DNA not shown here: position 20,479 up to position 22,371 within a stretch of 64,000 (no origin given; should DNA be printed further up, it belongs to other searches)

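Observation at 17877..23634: Apparent operon: dnaG, a protease-less Zn-ribbon LonB-like ATPase, and two tandem COG1340-like coiled-coil proteins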

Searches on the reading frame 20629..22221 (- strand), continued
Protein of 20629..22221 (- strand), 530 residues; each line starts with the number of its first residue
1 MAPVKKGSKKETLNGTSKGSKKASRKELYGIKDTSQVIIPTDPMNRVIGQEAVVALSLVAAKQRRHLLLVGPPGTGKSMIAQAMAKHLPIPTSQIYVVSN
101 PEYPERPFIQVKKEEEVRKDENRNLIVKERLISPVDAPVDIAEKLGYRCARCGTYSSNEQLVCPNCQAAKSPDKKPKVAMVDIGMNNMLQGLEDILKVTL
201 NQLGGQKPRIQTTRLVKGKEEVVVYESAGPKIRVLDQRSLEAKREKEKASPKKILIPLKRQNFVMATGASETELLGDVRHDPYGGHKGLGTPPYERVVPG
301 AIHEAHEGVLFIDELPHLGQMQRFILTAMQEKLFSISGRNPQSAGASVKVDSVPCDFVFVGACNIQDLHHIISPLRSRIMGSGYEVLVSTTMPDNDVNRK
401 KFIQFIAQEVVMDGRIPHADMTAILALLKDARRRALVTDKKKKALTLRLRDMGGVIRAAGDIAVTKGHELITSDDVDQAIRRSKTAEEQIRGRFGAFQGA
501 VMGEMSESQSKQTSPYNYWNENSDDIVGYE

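Call 12: find_related_loci(query=A1, collection=genome_contigs, flank=6000)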
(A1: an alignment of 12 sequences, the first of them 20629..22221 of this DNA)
Query A1 (530 aa) in genome_contigs; peptide patterns used: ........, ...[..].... (x = any residue, [..] = any of these).
600 stretches matched a pattern (row limit reached: there are more); 483 encode a relative of the query (tblastn E <= 1e-3); the best 80 are kept; 80 distinct loci.
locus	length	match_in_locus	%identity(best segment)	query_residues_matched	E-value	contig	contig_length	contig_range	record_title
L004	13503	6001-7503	82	30-530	0e+0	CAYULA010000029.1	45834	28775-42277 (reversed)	MAG TPA_asm: uncultured Thermoplasmatales archaeon isolate SRP141376_co4_191 genome assembly, contig: NODE_1415_length_4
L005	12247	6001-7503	81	30-530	0e+0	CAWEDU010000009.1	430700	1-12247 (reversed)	MAG: uncultured Thermoplasmatales archaeon isolate MFD03804.bin.2.29 genome assembly, contig: contig_53627, whole genome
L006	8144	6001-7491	67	34-530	0e+0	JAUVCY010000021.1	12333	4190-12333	MAG: Thermoplasmatota archaeon isolate CSMAG_283 CSMAG_283_k141_4140041_length_12333_cov_6.5265, whole genome shotgun se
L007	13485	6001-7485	60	28-530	0e+0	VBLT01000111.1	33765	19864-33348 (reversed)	MAG: Methanobacteriota archaeon isolate EA_4 14_0903_12_30cm_scaffold_571, whole genome shotgun sequence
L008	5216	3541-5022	59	27-524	0e+0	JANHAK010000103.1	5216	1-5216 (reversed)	MAG: Methanomassiliicoccales archaeon isolate LCB019-061 scaffold_25146_c1, whole genome shotgun sequence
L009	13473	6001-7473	59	31-529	0e+0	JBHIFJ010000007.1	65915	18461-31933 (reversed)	MAG: Thermoplasmata archaeon isolate b1.sp2_bin.40 NODE_39_length_65915_cov_21.437413, whole genome shotgun sequence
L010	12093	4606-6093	59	27-530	0e+0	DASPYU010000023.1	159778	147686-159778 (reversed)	MAG TPA_asm: Thermoplasmata archaeon isolate SMAG_U11601 k141_1635995, whole genome shotgun sequence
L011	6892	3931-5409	60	31-530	0e+0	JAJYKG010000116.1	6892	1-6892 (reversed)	MAG: Thermoplasmata archaeon isolate DBS2-1.bin2 NODE_22180_length_6892_cov_1.008869, whole genome shotgun sequence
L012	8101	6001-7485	59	28-529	0e+0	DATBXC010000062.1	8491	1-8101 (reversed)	MAG TPA_asm: Thermoplasmata archaeon isolate SMAG_U7557 k141_1993729, whole genome shotgun sequence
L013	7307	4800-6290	58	27-530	0e+0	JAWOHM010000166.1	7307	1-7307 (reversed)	MAG: Thermoplasmata archaeon isolate CWP4-2.bin.83 k191_725096, whole genome shotgun sequence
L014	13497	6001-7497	58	23-527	0e+0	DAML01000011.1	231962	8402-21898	MAG TPA_asm: Methanomassiliicoccaceae archaeon UBA472 UBA472_contig_604, whole genome shotgun sequence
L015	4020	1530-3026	58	27-530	0e+0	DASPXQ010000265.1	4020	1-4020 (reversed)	MAG TPA_asm: Thermoplasmata archaeon isolate SMAG_U11571 k141_303085, whole genome shotgun sequence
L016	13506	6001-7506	58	21-525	0e+0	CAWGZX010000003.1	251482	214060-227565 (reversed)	MAG: Methanomassiliicoccaceae archaeon isolate MFD02979.bin.1.52 genome assembly, contig: contig_149593, whole genome sh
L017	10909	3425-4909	59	28-530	0e+0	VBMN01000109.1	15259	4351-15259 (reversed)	MAG: Methanobacteriota archaeon isolate EA_24 14_0929_12_30cm_scaffold_5403, whole genome shotgun sequence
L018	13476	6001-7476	59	31-530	0e+0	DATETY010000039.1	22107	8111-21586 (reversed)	MAG TPA_asm: Thermoplasmata archaeon isolate SMAG_U8327 k141_3788595, whole genome shotgun sequence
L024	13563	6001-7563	55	7-530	0e+0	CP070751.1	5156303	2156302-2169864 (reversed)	MAG: Thermoplasmata archaeon isolate bin33 chromosome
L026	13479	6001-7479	57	31-530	0e+0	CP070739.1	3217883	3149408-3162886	MAG: Methanomassiliicoccales archaeon isolate bin396 chromosome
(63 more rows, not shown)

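Call 26: search_protein_representatives(protein=window:20629-22221:-)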
Query: 530 residues. Proteins with E-value up to 0.001 (for the whole library): 984; up to 1e-10: 341; up to 1e-30: 136. The best 150 are listed.
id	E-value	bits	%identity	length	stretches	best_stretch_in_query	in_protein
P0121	9.6e-180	615.5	58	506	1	28-530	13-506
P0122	3.2e-172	590.7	57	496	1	27-529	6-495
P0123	8.1e-114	398.0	55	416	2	251-499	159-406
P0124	1.4e-111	390.7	53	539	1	30-401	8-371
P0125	4.2e-107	375.9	56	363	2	218-420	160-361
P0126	1.4e-104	367.6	62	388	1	140-433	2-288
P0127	3.7e-101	356.2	44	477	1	31-495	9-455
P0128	3.5e-100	353.0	62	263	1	265-526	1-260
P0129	6.1e-99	348.9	42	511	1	31-504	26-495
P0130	6.6e-98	345.5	52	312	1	214-509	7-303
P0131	4.5e-96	339.5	48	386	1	134-507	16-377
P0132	1.0e-94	335.0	42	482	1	30-479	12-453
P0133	2.0e-92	327.4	48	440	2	223-497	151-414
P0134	4.2e-92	326.4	57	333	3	331-526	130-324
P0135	4.2e-90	319.8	44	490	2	243-493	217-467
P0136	4.6e-83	296.6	42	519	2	249-513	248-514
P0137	6.0e-81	289.6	39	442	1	32-482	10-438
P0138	1.3e-77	278.6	35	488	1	30-501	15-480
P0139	1.9e-73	264.8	50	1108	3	287-491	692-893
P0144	1.6e-70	255.2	49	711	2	262-494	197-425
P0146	1.8e-69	251.8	50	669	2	246-492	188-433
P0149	2.8e-69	251.1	35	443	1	30-481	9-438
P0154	2.9e-67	244.4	44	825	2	246-492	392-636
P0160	2.5e-65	238.1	50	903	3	287-479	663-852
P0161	7.2e-65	236.6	46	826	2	259-495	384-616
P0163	2.2e-64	234.9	48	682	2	262-490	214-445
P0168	1.2e-63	232.5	40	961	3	210-492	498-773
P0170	3.4e-63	231.0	48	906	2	263-493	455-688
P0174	1.1e-62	229.3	44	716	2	262-494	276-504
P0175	7.6e-62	226.6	44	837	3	287-493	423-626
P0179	6.1e-61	223.6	44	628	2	261-489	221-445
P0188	9.5e-58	213.1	44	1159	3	287-476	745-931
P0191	1.3e-56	209.3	41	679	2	260-493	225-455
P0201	4.6e-50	187.7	39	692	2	254-515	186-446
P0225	2.8e-40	155.4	35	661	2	261-491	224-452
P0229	4.2e-39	151.6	47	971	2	313-494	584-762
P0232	3.1e-38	148.7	35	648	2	260-490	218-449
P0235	7.8e-38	147.4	36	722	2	260-494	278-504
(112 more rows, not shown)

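Call 28: list_cluster_members(proteins=[P0127, P0129, P0132, P0135, P0136, P0137, P0138, P0149, P0121, P0122])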
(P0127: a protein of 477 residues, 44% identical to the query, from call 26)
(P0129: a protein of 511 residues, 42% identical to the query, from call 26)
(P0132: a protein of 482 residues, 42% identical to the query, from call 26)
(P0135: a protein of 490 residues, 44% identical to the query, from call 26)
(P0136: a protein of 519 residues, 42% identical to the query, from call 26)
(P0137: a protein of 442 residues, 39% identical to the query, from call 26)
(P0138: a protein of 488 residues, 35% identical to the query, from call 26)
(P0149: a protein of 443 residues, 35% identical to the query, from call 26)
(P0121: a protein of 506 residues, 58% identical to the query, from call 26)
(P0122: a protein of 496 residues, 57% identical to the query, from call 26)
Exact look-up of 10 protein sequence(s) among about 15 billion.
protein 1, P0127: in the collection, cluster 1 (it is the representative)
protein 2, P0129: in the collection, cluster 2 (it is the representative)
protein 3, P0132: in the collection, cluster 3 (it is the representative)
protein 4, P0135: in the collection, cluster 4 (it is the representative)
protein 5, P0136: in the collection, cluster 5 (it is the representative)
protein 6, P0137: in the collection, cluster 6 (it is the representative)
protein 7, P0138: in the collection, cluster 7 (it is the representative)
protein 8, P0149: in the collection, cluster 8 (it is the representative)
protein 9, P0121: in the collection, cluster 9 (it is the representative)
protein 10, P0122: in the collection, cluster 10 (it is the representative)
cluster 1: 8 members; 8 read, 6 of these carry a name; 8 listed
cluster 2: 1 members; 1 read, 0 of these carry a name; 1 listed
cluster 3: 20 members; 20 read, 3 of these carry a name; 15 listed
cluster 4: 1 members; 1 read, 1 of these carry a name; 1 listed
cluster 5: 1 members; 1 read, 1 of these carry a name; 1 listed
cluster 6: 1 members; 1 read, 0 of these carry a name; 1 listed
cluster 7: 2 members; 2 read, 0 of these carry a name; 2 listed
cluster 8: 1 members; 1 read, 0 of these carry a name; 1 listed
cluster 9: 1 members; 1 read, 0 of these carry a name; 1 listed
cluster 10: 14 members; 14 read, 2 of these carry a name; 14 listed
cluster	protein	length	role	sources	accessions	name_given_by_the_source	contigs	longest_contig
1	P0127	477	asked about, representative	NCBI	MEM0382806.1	MAG: ATP-binding protein [Candidatus Anstonellales archaeon]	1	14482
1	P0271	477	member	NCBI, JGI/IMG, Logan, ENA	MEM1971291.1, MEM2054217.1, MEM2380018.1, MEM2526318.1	MAG: ATP-binding protein [Candidatus Anstonellales archaeon]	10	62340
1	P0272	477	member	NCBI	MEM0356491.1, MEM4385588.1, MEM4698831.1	MAG: ATP-binding protein [Candidatus Anstonellales archaeon]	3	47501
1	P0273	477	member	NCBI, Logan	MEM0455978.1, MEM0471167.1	MAG: ATP-binding protein [Candidatus Anstonellales archaeon]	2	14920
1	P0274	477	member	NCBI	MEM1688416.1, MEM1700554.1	MAG: ATP-binding protein [Candidatus Anstonellales archaeon]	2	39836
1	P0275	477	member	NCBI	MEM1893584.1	MAG: ATP-binding protein [Candidatus Anstonellales archaeon]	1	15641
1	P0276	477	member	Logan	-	-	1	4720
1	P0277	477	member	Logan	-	-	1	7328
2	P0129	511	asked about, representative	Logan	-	-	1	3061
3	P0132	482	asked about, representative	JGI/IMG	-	predicted ATP-dependent protease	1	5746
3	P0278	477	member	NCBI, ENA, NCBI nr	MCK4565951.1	MAG: ATP-binding protein [Candidatus Thorarchaeota archaeon] | ATP-binding protein [Candidatus Thorarchaeota archaeon]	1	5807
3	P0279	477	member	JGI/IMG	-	predicted ATP-dependent protease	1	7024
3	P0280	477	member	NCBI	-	-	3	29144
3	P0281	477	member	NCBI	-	-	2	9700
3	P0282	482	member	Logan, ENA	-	-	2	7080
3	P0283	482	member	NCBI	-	-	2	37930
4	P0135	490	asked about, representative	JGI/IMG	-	predicted ATP-dependent protease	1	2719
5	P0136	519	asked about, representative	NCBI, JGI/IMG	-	ATP-dependent Lon protease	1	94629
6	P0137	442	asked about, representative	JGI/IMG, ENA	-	-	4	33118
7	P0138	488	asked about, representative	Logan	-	-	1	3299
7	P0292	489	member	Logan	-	-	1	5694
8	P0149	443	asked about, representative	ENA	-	-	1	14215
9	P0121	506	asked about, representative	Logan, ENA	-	-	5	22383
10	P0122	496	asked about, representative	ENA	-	-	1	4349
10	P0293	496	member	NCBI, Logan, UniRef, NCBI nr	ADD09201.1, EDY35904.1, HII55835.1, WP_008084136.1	ATP-binding protein [Candidatus Aciduliprofundum boonei] | AAA ATPase central domain protein n=1 Tax=Aciduliprofundum boonei (strain DSM 19572 / ...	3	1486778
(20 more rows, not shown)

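Call 29: predict_structure(alignment_id=A1)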
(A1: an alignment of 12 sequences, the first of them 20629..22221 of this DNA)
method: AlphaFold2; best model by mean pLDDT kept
length: 530 residues; sequences in the alignment: 12
mean_pLDDT: 57.4   pTM: 0.47
mean pLDDT of the five models: 57.4, 56.9, 55.8, 53.7, 48.2
residues with pLDDT >= 90: 32; 70-90: 150; 50-70: 125; < 50: 223
segments of 3 or more residues with pLDDT < 50: 1-27, 105-107, 172-206, 250-382, 499-505, 507-516, 528-530
pLDDT, mean of each block of 10 residues (from residue 1): 30 27 44 85 75 71 60 64 60 52 50 65 62 80 80 77 75 37 37 39 48 67 74 75 62 43 38 27 30 26 30 36 40 28 28 39 38 33 60 88 88 86 92 85 83 85 91 92 64 51 46 49 51
secondary structure, 60 per line:
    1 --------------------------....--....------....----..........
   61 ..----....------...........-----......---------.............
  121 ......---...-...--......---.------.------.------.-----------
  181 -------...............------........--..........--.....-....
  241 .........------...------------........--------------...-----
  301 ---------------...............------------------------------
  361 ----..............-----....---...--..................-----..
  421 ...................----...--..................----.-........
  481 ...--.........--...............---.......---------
elements in order: H27-30 H43-46 H51-62 E67-70 H77-87 E93-98 E108-113 H114-126 E130-132 H139-144 H188-202 E209-216 E219-228 E231-235 H237-249 E256-258 H271-278 H316-330 H365-378 E384-387 E391-393 H396-413 H421-439 E444-446 H449-466 H473-483 H486-494 H497-511 H515-521

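Call 30: find_encoding_contigs(protein=P0271, flank=5000, max_places=2)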
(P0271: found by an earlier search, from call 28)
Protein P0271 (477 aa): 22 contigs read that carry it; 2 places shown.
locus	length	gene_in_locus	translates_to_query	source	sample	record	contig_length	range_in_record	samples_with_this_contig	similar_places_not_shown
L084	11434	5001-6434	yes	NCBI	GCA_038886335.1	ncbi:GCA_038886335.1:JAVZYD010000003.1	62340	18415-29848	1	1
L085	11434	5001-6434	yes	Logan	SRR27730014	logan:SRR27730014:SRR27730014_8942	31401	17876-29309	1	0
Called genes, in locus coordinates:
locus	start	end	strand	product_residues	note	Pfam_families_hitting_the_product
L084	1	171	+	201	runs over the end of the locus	PF01794:Ferric_reduct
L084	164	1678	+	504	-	PF04055:Radical_SAM, PF16199:Radical_SAM_C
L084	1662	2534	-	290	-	PF05343:Peptidase_M42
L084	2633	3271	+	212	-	PF02616:SMC_ScpA (faint)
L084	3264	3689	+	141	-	PF04079:SMC_ScpB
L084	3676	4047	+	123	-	PF01951:Archease (weak)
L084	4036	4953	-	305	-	PF00557:Peptidase_M24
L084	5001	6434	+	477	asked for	PF00493:MCM (faint), PF01078:Mg_chelatase, PF05496:RuvB_N (faint), PF20030:bpMoxR (faint), PF00004:AAA (faint), PF07728:AAA_5 (faint), PF00158:Sigma54_activat (weak)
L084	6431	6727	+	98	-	-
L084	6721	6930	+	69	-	-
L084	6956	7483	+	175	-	PF03703:bPH_2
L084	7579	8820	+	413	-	PF12706:Lactamase_B_2 (faint), PF16661:Lactamase_B_6 (weak), PF00753:Lactamase_B (weak), PF10996:Beta-Casp, PF07521:RMMBL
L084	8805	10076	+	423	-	PF02163:Peptidase_M50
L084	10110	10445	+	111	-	-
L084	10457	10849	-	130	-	PF13380:CoA_binding_2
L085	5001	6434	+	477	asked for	PF00493:MCM (faint), PF01078:Mg_chelatase, PF05496:RuvB_N (faint), PF20030:bpMoxR (faint), PF00004:AAA (faint), PF07728:AAA_5 (faint), PF00158:Sigma54_activat (weak)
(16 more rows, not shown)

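Call 31: find_encoding_contigs(protein=P0283, flank=5000, max_places=2)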
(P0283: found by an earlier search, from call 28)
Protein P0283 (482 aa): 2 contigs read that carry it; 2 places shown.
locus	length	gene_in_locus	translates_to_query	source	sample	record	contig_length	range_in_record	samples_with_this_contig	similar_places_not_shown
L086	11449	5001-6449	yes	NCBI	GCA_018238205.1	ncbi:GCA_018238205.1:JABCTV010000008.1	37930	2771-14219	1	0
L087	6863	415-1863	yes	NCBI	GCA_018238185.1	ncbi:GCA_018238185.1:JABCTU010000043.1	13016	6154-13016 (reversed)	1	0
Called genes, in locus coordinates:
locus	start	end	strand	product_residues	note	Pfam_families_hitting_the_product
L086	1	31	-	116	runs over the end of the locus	-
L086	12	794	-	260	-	-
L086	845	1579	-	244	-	PF00702:Hydrolase, PF13419:HAD_2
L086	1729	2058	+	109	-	-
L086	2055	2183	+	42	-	-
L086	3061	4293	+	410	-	PF01751:Toprim, PF13155:Toprim_2, PF13662:Toprim_4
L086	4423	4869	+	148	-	PF02566:OsmC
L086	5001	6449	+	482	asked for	PF00158:Sigma54_activat (faint), PF01078:Mg_chelatase, PF00004:AAA (faint), PF07728:AAA_5 (faint)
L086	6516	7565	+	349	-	PF26356:Pelota_N, PF03464:eRF1_2 (weak), PF03465:eRF1_3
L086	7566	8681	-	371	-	PF13353:Fer4_12 (faint), PF04055:Radical_SAM, PF26257:DUF8061 (weak)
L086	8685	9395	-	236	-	-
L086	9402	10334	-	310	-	PF22082:TtuA_LIM_N (weak), PF01171:ATP_bind_3, PF01507:PAPS_reduct, PF03054:tRNA_Me_trans (faint)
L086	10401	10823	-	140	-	-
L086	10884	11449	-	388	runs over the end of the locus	PF02163:Peptidase_M50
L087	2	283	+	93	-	?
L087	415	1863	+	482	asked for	PF00158:Sigma54_activat (faint), PF01078:Mg_chelatase, PF00004:AAA (faint), PF07728:AAA_5 (faint)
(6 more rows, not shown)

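Call 34: find_encoding_contigs(protein=P0136, flank=5000, max_places=1)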
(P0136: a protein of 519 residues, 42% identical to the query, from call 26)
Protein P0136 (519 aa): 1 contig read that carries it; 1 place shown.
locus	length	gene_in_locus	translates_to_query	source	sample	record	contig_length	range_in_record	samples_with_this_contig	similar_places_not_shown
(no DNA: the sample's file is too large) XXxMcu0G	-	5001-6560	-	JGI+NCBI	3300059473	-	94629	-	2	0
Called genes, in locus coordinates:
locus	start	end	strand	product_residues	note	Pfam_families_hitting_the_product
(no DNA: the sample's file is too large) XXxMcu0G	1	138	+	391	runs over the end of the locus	-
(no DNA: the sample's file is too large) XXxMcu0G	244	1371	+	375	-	-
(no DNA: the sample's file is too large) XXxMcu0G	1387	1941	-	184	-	PF00352:TBP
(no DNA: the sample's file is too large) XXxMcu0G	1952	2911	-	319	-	-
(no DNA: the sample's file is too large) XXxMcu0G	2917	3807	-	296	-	-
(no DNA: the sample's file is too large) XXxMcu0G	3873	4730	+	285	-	PF13662:Toprim_4 (weak)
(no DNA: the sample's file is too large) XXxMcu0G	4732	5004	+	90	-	-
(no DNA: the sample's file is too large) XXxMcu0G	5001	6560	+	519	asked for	PF20030:bpMoxR (faint), PF01078:Mg_chelatase (faint), PF07728:AAA_5 (faint), PF00158:Sigma54_activat (weak)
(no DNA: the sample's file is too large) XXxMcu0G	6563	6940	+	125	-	PF01870:Hjc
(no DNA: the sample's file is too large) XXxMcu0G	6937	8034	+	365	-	PF00749:tRNA-synt_1c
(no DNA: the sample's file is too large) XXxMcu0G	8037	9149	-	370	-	PF01406:tRNA-synt_1e, PF01921:tRNA-synt_1f (faint), PF09334:tRNA-synt_1g (faint)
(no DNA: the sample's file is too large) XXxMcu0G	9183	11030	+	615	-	PF01411:tRNA-synt_2c, PF07973:tRNA_SAD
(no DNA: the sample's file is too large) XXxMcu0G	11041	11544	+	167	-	PF00416:Ribosomal_S13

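Call 35: find_encoding_contigs(protein=P0137, flank=5000, max_places=1)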
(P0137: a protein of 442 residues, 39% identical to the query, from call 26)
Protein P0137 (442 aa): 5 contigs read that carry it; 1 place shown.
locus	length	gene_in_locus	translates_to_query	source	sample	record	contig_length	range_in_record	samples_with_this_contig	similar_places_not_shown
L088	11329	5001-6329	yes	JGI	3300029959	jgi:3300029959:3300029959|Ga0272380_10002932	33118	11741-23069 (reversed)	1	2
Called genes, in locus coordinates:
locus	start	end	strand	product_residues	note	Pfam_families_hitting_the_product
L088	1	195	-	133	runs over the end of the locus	PF21485:IF5A-like_N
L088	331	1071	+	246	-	PF13489:Methyltransf_23 (weak), PF13847:Methyltransf_31, PF08241:Methyltransf_11, PF08242:Methyltransf_12 (weak), PF13649:Methyltransf_25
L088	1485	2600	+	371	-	PF00571:CBS, PF00188:CAP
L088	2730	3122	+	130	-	-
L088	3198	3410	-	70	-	-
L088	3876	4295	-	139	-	-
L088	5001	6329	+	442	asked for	PF01078:Mg_chelatase, PF00004:AAA (weak), PF07728:AAA_5 (faint)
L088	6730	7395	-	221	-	-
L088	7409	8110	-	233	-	-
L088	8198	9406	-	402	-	PF00589:Phage_integrase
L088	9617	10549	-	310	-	PF01063:Aminotran_4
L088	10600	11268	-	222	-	PF00694:Aconitase_C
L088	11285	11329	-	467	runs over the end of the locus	PF00330:Aconitase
